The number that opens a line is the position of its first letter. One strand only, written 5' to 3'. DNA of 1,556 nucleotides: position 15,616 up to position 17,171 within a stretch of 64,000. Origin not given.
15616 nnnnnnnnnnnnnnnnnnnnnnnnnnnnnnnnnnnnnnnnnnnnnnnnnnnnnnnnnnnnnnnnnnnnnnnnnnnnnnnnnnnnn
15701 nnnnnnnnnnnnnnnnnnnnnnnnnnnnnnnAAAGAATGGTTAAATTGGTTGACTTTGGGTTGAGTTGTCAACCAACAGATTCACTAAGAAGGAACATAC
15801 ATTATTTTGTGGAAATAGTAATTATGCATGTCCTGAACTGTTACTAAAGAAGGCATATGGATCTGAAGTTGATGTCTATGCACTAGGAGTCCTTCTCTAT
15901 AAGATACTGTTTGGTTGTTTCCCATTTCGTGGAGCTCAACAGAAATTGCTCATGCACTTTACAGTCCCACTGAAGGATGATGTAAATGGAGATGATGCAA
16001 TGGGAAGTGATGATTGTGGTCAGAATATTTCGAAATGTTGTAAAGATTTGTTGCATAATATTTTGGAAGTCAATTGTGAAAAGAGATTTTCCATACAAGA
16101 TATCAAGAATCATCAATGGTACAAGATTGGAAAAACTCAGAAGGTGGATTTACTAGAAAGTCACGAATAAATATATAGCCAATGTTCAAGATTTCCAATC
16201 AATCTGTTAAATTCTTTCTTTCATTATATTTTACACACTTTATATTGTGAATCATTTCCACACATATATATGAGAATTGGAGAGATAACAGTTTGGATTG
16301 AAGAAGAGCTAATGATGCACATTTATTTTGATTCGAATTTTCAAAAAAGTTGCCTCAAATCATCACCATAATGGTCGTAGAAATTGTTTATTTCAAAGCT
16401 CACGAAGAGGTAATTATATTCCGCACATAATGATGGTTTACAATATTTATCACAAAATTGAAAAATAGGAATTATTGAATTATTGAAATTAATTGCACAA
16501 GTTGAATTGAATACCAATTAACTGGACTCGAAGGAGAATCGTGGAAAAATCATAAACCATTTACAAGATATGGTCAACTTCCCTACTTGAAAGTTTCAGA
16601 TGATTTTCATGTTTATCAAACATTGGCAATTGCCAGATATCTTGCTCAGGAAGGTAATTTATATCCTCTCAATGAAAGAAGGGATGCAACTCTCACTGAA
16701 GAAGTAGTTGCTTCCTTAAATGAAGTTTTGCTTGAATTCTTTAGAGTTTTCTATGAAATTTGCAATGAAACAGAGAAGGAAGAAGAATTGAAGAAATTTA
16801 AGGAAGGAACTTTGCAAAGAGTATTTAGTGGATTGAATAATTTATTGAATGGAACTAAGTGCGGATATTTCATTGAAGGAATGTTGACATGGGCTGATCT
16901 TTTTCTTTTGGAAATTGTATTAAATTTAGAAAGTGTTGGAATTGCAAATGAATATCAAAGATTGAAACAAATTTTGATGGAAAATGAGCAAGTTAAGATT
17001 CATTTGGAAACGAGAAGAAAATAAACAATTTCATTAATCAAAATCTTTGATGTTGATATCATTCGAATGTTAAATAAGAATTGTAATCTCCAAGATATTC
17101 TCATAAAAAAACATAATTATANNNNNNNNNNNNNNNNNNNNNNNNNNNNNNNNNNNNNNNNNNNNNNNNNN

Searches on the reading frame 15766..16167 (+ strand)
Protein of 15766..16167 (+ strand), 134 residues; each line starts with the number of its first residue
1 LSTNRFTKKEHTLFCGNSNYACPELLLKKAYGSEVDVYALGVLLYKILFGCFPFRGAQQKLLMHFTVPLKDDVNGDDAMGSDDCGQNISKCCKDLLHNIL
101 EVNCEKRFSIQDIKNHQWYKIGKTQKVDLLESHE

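Call 59: search_protein_families(library=pfam, proteins=[window:15766-16167:+], max_evalue=0.001)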
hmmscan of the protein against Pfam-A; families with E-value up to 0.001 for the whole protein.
window:15766-16167:+ (134 aa): 2 families
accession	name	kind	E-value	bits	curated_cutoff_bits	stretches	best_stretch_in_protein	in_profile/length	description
PF00069.31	Pkinase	-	1.7e-20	74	31.7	1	8-118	150-262/263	Protein kinase domain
PF07714.23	PK_Tyr_Ser-Thr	-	0.00044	20.1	23.1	1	17-66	167-217/258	Protein tyrosine and serine/threonine kinase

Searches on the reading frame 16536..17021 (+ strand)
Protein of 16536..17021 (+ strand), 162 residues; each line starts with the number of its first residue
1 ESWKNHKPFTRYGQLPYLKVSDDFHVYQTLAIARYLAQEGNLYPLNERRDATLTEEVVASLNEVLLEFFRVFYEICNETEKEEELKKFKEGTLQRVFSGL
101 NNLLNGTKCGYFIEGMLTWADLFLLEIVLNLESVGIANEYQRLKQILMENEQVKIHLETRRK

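Call 59: search_protein_families(library=pfam, proteins=[window:16536-17021:+], max_evalue=0.001)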
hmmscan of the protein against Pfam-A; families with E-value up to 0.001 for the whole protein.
window:16536-17021:+ (162 aa): 3 families
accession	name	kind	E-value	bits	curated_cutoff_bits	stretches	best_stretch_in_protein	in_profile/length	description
PF14497.11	GST_C_3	-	4.7e-11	43.3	21.6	1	67-146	6-87/104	Glutathione S-transferase, C-terminal domain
PF00043.30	GST_C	-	1.2e-05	25.9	20.7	1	72-137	10-73/93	Glutathione S-transferase, C-terminal domain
PF02798.26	GST_N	-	1.8e-05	25.4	20.9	0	2-38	44-76/76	Glutathione S-transferase, N-terminal domain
